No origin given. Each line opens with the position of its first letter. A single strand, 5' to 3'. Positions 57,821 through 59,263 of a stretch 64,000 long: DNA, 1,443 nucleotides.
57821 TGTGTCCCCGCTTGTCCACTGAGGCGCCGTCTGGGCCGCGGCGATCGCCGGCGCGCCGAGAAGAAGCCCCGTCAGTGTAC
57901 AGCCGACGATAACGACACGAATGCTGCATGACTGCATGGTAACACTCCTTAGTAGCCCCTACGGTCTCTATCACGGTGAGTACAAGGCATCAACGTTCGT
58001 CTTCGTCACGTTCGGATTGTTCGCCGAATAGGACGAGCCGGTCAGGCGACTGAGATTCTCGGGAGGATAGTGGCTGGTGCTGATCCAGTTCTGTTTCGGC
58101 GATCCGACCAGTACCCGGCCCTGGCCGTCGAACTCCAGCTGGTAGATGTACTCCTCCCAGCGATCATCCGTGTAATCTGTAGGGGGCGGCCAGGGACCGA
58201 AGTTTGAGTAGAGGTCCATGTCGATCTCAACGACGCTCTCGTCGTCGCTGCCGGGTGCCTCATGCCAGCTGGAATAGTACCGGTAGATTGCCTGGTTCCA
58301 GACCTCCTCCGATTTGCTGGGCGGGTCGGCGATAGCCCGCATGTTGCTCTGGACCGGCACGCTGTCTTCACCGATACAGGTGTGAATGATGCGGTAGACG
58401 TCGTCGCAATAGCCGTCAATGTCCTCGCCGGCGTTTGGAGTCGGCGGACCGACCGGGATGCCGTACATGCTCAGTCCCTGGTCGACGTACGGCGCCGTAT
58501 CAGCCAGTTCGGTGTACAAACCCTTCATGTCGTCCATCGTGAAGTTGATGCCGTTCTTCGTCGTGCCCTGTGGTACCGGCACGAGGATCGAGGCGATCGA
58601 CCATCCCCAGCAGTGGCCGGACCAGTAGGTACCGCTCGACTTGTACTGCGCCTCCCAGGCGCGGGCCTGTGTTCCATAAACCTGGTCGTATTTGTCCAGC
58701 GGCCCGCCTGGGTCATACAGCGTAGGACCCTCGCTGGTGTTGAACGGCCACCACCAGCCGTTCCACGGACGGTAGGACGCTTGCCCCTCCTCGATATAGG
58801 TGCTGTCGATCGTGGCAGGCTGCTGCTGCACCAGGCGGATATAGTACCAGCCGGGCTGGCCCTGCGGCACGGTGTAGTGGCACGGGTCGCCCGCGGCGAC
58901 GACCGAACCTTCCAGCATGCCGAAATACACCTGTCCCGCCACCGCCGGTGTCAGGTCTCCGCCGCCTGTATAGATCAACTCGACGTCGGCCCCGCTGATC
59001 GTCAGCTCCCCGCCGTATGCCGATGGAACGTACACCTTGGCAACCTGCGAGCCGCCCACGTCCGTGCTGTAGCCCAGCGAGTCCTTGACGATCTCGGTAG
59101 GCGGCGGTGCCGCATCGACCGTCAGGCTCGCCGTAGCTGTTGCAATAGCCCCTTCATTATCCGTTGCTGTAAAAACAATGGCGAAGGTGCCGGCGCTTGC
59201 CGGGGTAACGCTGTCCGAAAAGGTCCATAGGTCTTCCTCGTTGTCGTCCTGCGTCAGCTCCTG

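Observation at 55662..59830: Paralogous secreted modular proteins sharing an unrecognised Cys/Trp-rich domain (GHCWGWS / WNGWWWP), one dockerin-tagged, one Ig-tagged lipoprotein, with a co-transcribed small secreted protein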

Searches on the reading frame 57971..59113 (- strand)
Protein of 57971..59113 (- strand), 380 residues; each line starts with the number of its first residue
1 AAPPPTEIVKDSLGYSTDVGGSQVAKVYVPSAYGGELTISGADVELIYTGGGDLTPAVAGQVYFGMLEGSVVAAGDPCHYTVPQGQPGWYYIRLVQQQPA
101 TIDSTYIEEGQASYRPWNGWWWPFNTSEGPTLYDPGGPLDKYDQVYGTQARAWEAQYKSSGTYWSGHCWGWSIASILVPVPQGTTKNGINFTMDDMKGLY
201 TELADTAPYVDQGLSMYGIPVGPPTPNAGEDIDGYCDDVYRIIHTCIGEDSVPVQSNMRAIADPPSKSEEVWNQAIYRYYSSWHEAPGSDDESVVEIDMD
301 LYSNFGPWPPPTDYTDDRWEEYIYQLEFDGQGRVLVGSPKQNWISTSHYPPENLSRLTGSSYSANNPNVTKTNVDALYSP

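Call 8: search_solved_structures(query=window:57971-59113:-, max_evalue=10, show_alignments=2)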
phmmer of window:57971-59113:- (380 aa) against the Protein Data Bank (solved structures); distinct sequences matched with E-value up to 10: 0.

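Call 9: find_homologous_proteins(query=window:57971-59113:-, max_evalue=0.001)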
Query window:57971-59113:- (380 aa): 31 proteins with E <= 0.001 among 3538 candidates.
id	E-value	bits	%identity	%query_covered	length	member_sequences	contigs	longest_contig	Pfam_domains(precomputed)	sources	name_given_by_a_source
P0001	2.1e-263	892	100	100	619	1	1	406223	-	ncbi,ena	-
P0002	1.9e-167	576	66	98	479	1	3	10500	PF00404.25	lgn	-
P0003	2.0e-162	559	62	98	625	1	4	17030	PF17963.8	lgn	-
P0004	7.2e-157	541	62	99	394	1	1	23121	-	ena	-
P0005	1.5e-153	530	61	98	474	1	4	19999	PF00404.25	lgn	-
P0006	1.8e-148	513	60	98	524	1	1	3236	PF16683.12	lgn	-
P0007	2.8e-145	503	58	98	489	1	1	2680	PF16683.12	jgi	jgi:hypothetical protein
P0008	1.0e-144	501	58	98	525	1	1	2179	-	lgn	-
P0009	8.6e-137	475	53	98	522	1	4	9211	-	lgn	-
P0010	1.0e-133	465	55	96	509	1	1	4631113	-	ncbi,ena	-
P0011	1.1e-98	349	66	61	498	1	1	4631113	PF20773.6,PF22633.4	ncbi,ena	-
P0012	4.0e-96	341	52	76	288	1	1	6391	PF16683.12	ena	-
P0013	1.2e-79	287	57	61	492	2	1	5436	PF16683.12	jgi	-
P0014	3.4e-78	282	40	97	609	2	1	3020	-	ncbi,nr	ncbi:MAG: hypothetical protein L6455_11105, partial [Kiritimatiellae bacterium]|nr:hypothetical prot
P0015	4.4e-76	275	40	96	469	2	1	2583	PF16683.12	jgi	-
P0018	2.5e-68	249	69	41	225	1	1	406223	-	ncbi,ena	-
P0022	8.1e-54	202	37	67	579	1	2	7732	PF01476.27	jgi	jgi:hypothetical protein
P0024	3.4e-50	190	34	65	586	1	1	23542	PF01476.27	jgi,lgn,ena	-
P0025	2.5e-44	170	26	93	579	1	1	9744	PF01476.27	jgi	jgi:hypothetical protein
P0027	2.2e-42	164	32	62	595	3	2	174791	-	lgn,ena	-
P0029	1.4e-33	135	35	66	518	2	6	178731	-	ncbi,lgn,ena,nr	ncbi:MAG: hypothetical protein BGO49_23235 [Planctomycetales bacterium 71-10]|nr:MAG: hypothetical p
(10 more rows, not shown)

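Call 11: search_solved_structures(query=A1, max_evalue=10, show_alignments=3)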
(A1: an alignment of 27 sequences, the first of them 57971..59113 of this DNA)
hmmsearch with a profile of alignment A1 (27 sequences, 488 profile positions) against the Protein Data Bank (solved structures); distinct sequences matched with E-value up to 10: 0.

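Call 12: search_protein_families(library=pfam, alignment_id=A1, max_evalue=0.01)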
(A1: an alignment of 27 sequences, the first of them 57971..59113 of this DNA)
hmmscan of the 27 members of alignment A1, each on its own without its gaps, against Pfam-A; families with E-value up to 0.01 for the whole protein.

A. member 1, window:57971-59113:- (380 aa): 1 family
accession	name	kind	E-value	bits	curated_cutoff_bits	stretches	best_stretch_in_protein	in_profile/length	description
PF16683.11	TGase_elicitor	-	0.00015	21.1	25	1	163-279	117-234/361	Transglutaminase elicitor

B. families by the number of members that match (of 27 scanned): 13 families
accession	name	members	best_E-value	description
PF16683.11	TGase_elicitor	15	1.5e-06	Transglutaminase elicitor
PF01476.26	LysM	5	1.6e-08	LysM domain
PF17963.7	Big_9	3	7.1e-06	Bacterial Ig domain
PF00404.24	Dockerin_1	2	1.6e-09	Dockerin type I domain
PF20773.4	InhA-like_MAM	2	1.2e-06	Immune inhibitor A-like, MAM domain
PF00801.26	PKD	2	0.0078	PKD domain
PF22633.2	F5_F8_type_C_2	1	6e-06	NedA-like, galactose-binding domain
PF18911.6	PKD_4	1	0.00071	PKD domain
PF00754.31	F5_F8_type_C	1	0.0016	F5/8 type C domain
PF13202.12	EF-hand_5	1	0.0027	EF hand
PF00036.39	EF-hand_1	1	0.0038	EF hand domain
PF11896.14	GlgE_dom_N_S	1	0.0041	Alpha-1,4-glucan:maltose-1-phosphate maltosyltransferase, domain N/S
PF19077.6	Big_13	1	0.0054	Bacterial Ig-like domain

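Call 15: find_encoding_contigs(protein=P0003, flank=10000, max_places=3)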
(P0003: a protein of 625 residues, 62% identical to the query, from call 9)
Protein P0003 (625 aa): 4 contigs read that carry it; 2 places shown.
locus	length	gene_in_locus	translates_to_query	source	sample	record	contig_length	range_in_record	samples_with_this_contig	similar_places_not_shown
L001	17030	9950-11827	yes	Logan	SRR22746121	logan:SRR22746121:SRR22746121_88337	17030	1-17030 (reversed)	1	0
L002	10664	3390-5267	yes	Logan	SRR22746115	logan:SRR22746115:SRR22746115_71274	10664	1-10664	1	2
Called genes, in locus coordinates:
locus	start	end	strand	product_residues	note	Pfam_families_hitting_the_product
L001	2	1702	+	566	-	?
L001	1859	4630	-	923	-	PF02449:Glyco_hydro_42 (weak), PF08532:Glyco_hydro_42M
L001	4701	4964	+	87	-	PF04014:MazE_antitoxin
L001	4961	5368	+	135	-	PF13470:PIN_3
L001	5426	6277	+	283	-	PF04794:YdjC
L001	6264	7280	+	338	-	PF00535:Glycos_transf_2, PF10111:Glyco_tranf_2_2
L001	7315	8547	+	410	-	PF07610:DUF1573, PF22544:HYDIN_VesB_CFA65-like_Ig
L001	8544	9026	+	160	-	PF00581:Rhodanese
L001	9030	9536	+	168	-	PF07291:MauE, PF07681:DoxX, PF13564:DoxX_2 (faint)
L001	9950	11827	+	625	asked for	PF17963:Big_9 (faint)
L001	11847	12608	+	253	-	-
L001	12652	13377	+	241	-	PF00072:Response_reg, PF08281:Sigma70_r4_2 (weak), PF00196:GerE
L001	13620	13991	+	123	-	PF01476:LysM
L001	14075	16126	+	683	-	PF17191:RecG_wedge, PF01336:tRNA_anti-codon (weak), PF00270:DEAD, PF04851:ResIII, PF00271:Helicase_C, PF22590:Cas3-like_C_2 (faint), PF19833:RecG_dom3_C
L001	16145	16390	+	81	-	-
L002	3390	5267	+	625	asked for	PF17963:Big_9 (faint)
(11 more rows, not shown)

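Call 16: find_encoding_contigs(protein=P0002, flank=10000, max_places=3)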
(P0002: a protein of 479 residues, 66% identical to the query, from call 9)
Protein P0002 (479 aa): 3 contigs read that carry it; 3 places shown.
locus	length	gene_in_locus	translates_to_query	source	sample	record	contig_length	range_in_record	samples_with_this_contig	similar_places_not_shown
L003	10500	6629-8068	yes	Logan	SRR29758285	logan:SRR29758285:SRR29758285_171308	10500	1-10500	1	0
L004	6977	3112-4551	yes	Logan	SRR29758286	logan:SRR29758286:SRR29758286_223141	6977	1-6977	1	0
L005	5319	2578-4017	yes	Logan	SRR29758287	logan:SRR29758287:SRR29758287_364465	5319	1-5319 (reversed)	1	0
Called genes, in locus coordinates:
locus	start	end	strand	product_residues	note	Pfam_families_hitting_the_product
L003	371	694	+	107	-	PF01541:GIY-YIG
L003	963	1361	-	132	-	-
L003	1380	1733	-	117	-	-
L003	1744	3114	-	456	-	PF02310:B12-binding, PF04055:Radical_SAM, PF13282:DUF4070 (weak)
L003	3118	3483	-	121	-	-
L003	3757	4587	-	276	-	PF13683:rve_3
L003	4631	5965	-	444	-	PF04339:FemAB_like (weak), PF13480:Acetyltransf_6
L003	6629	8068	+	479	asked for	PF00404:Dockerin_1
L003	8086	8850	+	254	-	-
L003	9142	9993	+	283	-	PF14267:DUF4357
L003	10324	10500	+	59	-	?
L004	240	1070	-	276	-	PF13683:rve_3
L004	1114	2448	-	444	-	PF04339:FemAB_like (weak), PF13480:Acetyltransf_6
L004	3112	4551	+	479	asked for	PF00404:Dockerin_1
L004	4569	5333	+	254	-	-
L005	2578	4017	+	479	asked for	PF00404:Dockerin_1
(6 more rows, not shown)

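Call 22: predict_structure(alignment_id=A1)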
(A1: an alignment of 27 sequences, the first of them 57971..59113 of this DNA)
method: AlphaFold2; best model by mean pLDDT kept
length: 380 residues; sequences in the alignment: 27
mean_pLDDT: 92.1   pTM: 0.89
mean pLDDT of the five models: 92.1, 91.7, 90.9, 89.6, 88.9
residues with pLDDT >= 90: 282; 70-90: 91; 50-70: 7; < 50: 0
segments of 3 or more residues with pLDDT < 50: none
pLDDT, mean of each block of 10 residues (from residue 1): 77 97 95 96 96 84 83 98 97 95 98 92 84 94 98 90 79 95 96 95 92 95 81 94 96 95 86 95 93 97 86 87 96 94 93 96 91 91
secondary structure, 60 per line:
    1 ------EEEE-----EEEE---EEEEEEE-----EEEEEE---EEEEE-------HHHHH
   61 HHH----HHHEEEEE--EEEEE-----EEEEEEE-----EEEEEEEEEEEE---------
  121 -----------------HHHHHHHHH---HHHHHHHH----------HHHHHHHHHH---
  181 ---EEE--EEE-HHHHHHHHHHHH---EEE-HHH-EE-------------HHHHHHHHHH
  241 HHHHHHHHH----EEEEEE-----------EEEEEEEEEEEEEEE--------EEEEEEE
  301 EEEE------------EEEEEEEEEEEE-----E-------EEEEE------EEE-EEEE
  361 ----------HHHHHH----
elements in order: E7-10 E16-19 E23-29 E35-40 E44-48 H56-63 E71-75 E78-82 E88-94 E100-111 H138-146 H150-157 H168-177 E184-186 E189-191 H193-204 E208-210 H231-249 E254-259 E271-285 E294-304 E317-328 E342-346 E353-355 E357-360 H371-376
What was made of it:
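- On GP42 / TGase_elicitor superfamily (PF16683, PDB 3TW5): Model pLDDT 92 (call 22). The helix starts at model residue 168, which is C407 (call 22).
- AF2 model has pLDDT 92.1 and pTM 0.89 (call 22).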

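Call 25: fold_search(model_id=the predicted structure, library=pdb)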
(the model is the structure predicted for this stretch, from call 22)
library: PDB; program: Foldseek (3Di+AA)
matches with E <= 10: 287; with E <= 0.001: 0
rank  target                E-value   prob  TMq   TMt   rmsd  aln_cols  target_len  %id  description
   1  4dzg                  2.1e-02  0.98  0.19  0.50   4.0       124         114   10  Crystal structure of Aeromonas hydrophila PliG, a periplasmic lysozyme inhibitor of g-type lysozyme (released 2012-06-13)
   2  2quo                  4.1e-02  0.90  0.18  0.45   4.7       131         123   12  Crystal Structure of C terminal fragment of Clostridium perfringens enterotoxin (released 2007-10-30)
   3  4akq                  5.1e-02  0.06  0.07  0.06  12.7       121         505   12  Mutations in the neighbourhood of CotA-laccase trinuclear site: E498D mutant (released 2012-03-14)
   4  8u5d_B                5.7e-02  0.75  0.17  0.40   4.9       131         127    8  Crystal Structure of C-terminal domain of Clostridium perfringens Enterotoxin in Space Group P 41 21 2 (released 2023-12-20)
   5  8u5e_A                6.0e-02  0.84  0.17  0.44   5.5       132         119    9  Crystal Structure of C-terminal domain of Clostridium perfringens Enterotoxin in Space Group P 21 21 21 (released 2023-12-20)
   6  1w8e                  6.0e-02  0.07  0.07  0.06  12.4       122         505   12  3D structure of CotA incubated with hydrogen peroxide (released 2005-10-26)
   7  9l6q_A                6.4e-02  0.80  0.13  0.08   6.1       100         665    9  Vitamin K-dependent gamma-carboxylase in complex with Coagulation factor IX and vitamin K (released 2025-10-08)
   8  8u5e_D                6.7e-02  0.85  0.18  0.43   4.2       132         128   10  Crystal Structure of C-terminal domain of Clostridium perfringens Enterotoxin in Space Group P 21 21 21 (released 2023-12-20)
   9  5b2g_F                6.7e-02  0.82  0.18  0.44   5.6       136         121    9  Crystal structure of human claudin-4 in complex with C-terminal fragment of Clostridium perfringens enterotoxin (released 2016-10-05)
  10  9pzi_H                7.5e-02  0.82  0.17  0.42   5.2       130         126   10  Crystal Structure of synthetic antibody COP-2 in complex with the C-terminal domain of Clostridium perfringens enterot (released 2025-08-20)
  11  7tdm_B                7.5e-02  0.63  0.16  0.39   6.0       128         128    8  CryoEM Structure of sFab COP-2 Complex with human claudin-4 and Clostridium perfringens enterotoxin C-terminal domain (released 2022-02-09)
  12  7y8c_A                8.4e-02  0.11  0.09  0.08  11.2       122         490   11  Crystal structure of CotA laccase complexed with syringaldehyde (released 2023-06-28)
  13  5zll                  8.4e-02  0.04  0.07  0.06  12.9       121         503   14  Mutation in the trinuclear site of CotA-laccase: H493C mutant, PH 8.0 (released 2018-05-16)
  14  5b2g_D                8.9e-02  0.80  0.18  0.44   4.5       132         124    9  Crystal structure of human claudin-4 in complex with C-terminal fragment of Clostridium perfringens enterotoxin (released 2016-10-05)
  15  9bvk_A                8.9e-02  0.66  0.13  0.08   6.3       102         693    7  Vitamin K-dependent gamma-carboxylase with factor IX propeptide and glutamate-rich region and with vitamin K hydroquin (released 2025-01-22)
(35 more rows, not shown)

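Call 29: find_related_loci(query=A1, collection=genome_contigs, flank=6000)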
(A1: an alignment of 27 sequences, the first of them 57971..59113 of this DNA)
Query A1 (380 aa) in genome_contigs; peptide patterns used: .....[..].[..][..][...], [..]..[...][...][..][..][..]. (x = any residue, [..] = any of these).
186 stretches matched a pattern; 127 encode a relative of the query (tblastn E <= 1e-3); the best 80 are kept; 80 distinct loci.
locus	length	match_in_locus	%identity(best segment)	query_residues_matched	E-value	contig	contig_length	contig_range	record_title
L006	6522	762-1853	42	1-380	1e-88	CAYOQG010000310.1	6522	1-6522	MAG TPA_asm: uncultured Phycisphaeraceae bacterium isolate SRP323688_co1_276 genome assembly, contig: NODE_16576_length_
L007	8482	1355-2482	40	7-378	8e-80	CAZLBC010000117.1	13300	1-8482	MAG TPA_asm: uncultured Planctomycetaceae bacterium isolate binchicken_co17_420 genome assembly, contig: NODE_10580_leng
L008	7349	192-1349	39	7-378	2e-78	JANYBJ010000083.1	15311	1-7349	MAG: bacterium isolate GL140_5_metabat_74_sub GL140_5_k141_3662517, whole genome shotgun sequence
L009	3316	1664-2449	47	117-378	2e-76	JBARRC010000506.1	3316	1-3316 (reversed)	MAG: Phycisphaerae bacterium isolate MFD13433_ilm_asm_bin31 k127_152195, whole genome shotgun sequence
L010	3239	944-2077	33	13-374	3e-55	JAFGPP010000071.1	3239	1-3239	MAG: Thermoplasmatota archaeon isolate Zod_Metabat.7 k87_4251897, whole genome shotgun sequence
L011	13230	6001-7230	35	27-377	2e-34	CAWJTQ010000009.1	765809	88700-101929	MAG: uncultured Isosphaeraceae bacterium isolate MFD04463.bin.2.81 genome assembly, contig: contig_27963, whole genome s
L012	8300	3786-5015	33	27-377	6e-34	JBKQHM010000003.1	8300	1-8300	MAG: Isosphaeraceae bacterium isolate SEr2D2E2F__bin_107 SEr2D2E2F_000000000782, whole genome shotgun sequence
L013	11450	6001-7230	34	21-377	1e-31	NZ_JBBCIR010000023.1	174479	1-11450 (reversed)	MAG: Paludisphaera sp. isolate MAG_CPA_03 P10A_000000028699, whole genome shotgun sequence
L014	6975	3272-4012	34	131-377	1e-31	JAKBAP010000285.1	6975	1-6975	MAG: Planctomycetota bacterium isolate ZJ2.bin58 NODE_13623_length_6975_cov_1.508470, whole genome shotgun sequence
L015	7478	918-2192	35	7-377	8e-32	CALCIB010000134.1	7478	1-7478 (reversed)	MAG TPA_asm: uncultured Planctomycetales bacterium isolate SRR3997478_bin.0_CONCOCT_v1.1_MAG genome assembly, contig: ER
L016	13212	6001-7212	30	27-377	2e-31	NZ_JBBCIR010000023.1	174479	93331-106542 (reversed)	MAG: Paludisphaera sp. isolate MAG_CPA_03 P10A_000000028699, whole genome shotgun sequence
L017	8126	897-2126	33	27-377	3e-31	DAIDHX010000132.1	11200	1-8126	MAG TPA_asm: Planctomycetales bacterium isolate clean352 k141_238238, whole genome shotgun sequence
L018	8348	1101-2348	33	21-377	2e-31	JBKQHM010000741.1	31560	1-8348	MAG: Isosphaeraceae bacterium isolate SEr2D2E2F__bin_107 SEr2D2E2F_000000285780, whole genome shotgun sequence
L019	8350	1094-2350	35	19-377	2e-31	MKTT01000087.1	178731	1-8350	MAG: Planctomycetales bacterium 71-10 scnpilot_p_inoc_scaffold_413, whole genome shotgun sequence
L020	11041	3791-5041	28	14-377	7e-31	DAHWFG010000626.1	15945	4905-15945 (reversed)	MAG TPA_asm: Isosphaeraceae bacterium isolate clean926 k141_557188, whole genome shotgun sequence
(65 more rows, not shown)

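Call 35: search_solved_structures(query=P0015, max_evalue=10, show_alignments=2)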
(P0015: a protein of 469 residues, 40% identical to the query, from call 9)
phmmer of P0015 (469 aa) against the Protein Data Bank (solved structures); distinct sequences matched with E-value up to 10: 2.
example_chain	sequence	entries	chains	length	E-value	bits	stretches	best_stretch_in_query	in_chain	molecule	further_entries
6h0p_A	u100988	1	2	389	1.6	10.6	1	379-433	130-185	UDP-D-apiose/UDP-D-xylose synthase 1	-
6h0n_A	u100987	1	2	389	1.6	10.6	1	379-433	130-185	UDP-D-apiose/UDP-D-xylose synthase 1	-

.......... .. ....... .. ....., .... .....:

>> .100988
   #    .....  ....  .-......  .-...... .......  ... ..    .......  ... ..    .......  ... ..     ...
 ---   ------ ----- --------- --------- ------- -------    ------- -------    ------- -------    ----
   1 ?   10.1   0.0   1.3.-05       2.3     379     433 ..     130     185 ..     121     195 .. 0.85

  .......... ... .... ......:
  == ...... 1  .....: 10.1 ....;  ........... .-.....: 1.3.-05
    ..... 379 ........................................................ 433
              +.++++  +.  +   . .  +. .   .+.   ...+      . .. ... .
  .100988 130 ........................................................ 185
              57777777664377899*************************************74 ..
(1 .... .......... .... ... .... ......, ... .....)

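Call 50: search_protein_representatives(alignment_id=A1)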
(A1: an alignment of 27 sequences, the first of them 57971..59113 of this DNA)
Query: 27 sequences, 488 profile positions. Proteins with E-value up to 0.001 (for the whole library): 1545; up to 1e-10: 629; up to 1e-30: 186. The best 150 are listed.
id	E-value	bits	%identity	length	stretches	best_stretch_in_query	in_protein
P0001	2.5e-190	649.8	-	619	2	25-487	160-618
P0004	3.0e-189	646.2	-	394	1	112-487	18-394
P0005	6.0e-189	645.2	-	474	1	91-488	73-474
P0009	3.1e-188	642.9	-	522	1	18-487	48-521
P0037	1.4e-180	617.7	-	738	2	18-488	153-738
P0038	1.0e-172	591.7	-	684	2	114-487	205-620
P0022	6.0e-170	582.6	-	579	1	7-485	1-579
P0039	4.4e-163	559.9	-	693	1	53-488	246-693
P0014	1.8e-157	541.4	-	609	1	13-486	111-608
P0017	3.2e-157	540.6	-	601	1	40-487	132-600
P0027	4.6e-150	517.0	-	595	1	28-485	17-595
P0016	2.9e-145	501.2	-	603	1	28-485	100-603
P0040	1.2e-143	495.9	-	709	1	113-488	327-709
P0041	6.6e-143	493.4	-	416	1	94-487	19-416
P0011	6.8e-142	490.1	-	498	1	48-487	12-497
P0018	3.2e-75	270.2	-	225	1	241-398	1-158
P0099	1.2e-57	212.2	-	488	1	130-455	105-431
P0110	8.3e-54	199.5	-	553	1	112-462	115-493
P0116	3.2e-52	194.3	-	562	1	114-453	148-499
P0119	7.4e-52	193.1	-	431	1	112-459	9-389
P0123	8.6e-51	189.6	-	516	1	111-462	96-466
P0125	6.5e-50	186.7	-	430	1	113-469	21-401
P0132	1.4e-48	182.3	-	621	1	116-455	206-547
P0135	4.2e-47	177.4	-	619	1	130-453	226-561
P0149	1.9e-44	168.7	-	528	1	111-468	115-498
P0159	5.8e-42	160.5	-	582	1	118-456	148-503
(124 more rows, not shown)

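Call 51: search_protein_families(library=pfam, proteins=[P0099, P0110, P0116, P0119, P0123, P0125, P0132, P0135, P0149, P0159], max_evalue=0.001)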
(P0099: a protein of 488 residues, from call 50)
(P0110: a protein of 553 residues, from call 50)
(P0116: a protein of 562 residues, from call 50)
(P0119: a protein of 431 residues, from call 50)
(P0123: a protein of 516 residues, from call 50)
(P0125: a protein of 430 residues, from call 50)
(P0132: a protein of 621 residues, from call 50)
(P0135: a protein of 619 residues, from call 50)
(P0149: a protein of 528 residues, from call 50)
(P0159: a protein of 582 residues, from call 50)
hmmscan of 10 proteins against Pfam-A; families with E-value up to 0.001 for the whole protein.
P0099 (488 aa): 0 families

P0110 (553 aa): 0 families

P0116 (562 aa): 0 families

P0119 (431 aa): 1 family
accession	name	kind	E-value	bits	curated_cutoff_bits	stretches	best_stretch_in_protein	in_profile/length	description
PF16683.11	TGase_elicitor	-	7.2e-08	32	25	1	111-270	19-161/361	Transglutaminase elicitor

P0123 (516 aa): 0 families

P0125 (430 aa): 0 families

P0132 (621 aa): 0 families

P0135 (619 aa): 0 families

P0149 (528 aa): 0 families

P0159 (582 aa): 0 families
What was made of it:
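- On GP42 / TGase_elicitor superfamily (PF16683, PDB 3TW5): P0119 passes (32 bits), but 9 of 10 distant members give no hit (call 51).
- PF16683 is hit by 15 of 27 homologues (best E 1.5e-6), and by P0119 above Pfam's own cutoff (32 vs 25 bits) (calls 12, 51).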
